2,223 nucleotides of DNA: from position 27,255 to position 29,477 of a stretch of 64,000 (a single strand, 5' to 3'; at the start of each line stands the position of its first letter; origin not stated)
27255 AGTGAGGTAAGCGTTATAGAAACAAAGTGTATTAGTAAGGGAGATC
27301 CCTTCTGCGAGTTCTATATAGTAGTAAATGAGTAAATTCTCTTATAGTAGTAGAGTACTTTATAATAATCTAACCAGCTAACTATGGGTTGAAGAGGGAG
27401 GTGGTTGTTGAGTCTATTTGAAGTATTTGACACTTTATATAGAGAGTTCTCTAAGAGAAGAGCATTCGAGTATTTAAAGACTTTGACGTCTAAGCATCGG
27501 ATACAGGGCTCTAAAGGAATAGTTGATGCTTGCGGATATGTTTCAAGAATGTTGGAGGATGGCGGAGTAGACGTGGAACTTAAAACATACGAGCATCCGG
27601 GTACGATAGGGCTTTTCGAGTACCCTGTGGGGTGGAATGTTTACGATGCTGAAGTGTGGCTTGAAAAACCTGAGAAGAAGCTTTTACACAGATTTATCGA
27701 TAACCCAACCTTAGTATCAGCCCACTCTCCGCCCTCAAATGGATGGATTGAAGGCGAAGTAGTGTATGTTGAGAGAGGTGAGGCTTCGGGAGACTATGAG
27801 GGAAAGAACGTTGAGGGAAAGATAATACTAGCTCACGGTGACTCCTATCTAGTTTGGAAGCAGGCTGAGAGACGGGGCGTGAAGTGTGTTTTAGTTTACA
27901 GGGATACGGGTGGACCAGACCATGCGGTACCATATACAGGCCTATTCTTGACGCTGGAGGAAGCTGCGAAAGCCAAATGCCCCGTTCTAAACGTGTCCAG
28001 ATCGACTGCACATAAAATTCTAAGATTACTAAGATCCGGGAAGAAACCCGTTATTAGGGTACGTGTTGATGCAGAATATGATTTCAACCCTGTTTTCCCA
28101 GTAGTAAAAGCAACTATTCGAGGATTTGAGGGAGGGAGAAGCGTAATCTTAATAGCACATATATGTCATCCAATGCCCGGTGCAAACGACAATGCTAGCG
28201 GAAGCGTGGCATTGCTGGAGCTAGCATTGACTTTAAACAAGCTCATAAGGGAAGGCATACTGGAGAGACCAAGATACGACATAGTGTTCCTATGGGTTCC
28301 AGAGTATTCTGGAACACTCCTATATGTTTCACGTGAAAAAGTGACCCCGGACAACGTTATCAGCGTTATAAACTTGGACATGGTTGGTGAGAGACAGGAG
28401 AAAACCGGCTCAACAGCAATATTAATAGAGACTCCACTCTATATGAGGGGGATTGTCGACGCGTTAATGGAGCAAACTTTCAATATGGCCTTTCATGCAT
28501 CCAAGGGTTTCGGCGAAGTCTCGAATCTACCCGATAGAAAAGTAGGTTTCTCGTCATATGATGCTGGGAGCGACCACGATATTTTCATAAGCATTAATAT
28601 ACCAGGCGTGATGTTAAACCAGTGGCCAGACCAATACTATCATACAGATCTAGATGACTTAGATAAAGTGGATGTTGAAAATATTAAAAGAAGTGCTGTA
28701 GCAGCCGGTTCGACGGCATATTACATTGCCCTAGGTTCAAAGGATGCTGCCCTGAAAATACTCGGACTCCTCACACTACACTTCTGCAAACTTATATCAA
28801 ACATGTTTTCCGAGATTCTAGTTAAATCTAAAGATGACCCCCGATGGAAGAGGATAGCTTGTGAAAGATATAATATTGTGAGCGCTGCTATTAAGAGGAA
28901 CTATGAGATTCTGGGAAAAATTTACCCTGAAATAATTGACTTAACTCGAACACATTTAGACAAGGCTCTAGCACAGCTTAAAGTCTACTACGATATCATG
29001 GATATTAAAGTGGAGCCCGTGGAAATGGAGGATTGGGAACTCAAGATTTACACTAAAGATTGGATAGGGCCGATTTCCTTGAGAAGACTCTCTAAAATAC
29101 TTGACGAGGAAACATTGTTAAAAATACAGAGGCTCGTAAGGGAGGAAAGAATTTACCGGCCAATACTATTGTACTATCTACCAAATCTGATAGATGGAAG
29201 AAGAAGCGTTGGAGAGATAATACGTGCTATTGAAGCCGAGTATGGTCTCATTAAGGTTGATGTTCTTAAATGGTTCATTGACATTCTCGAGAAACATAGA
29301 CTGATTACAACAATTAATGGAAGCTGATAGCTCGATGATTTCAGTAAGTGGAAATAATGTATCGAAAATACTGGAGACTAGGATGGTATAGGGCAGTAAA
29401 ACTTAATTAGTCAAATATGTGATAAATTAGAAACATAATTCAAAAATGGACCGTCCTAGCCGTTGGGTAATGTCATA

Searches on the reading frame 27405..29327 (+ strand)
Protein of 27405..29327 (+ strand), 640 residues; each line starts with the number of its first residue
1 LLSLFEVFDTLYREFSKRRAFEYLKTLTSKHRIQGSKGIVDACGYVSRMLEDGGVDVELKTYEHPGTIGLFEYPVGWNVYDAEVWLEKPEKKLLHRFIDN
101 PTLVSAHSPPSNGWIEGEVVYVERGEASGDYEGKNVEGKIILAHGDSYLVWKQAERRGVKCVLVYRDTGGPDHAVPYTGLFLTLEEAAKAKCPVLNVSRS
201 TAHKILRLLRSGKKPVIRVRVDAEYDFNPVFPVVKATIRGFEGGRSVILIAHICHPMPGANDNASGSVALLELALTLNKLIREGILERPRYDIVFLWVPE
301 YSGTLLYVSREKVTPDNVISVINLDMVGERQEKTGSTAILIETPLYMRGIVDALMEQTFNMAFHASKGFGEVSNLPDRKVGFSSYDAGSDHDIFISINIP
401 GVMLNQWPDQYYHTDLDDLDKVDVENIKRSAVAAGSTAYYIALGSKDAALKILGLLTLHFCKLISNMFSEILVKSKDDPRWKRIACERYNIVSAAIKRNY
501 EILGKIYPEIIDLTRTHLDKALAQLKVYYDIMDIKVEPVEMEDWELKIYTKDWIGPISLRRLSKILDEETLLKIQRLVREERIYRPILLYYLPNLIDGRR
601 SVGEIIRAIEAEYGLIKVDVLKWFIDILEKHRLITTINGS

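Call 9: search_protein_families(library=ncbifam, proteins=[window:27405-29327:+], max_evalue=1e-10)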
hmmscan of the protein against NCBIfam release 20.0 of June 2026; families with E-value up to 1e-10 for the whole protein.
window:27405-29327:+ (640 aa): 0 families

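Call 44: search_protein_families(library=pfam, proteins=[window:27405-29327:+], max_evalue=0.00001)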
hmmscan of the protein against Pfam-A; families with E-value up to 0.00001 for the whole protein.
window:27405-29327:+ (640 aa): 2 families
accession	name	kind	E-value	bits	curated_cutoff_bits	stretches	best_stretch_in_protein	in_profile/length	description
PF04389.22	Peptidase_M28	-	1.6e-18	67.5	21.3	1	241-431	9-186/193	Peptidase family M28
PF16254.10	DUF4910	-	1.6e-11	43.9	26.6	1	245-431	69-234/247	Domain of unknown function (DUF4910)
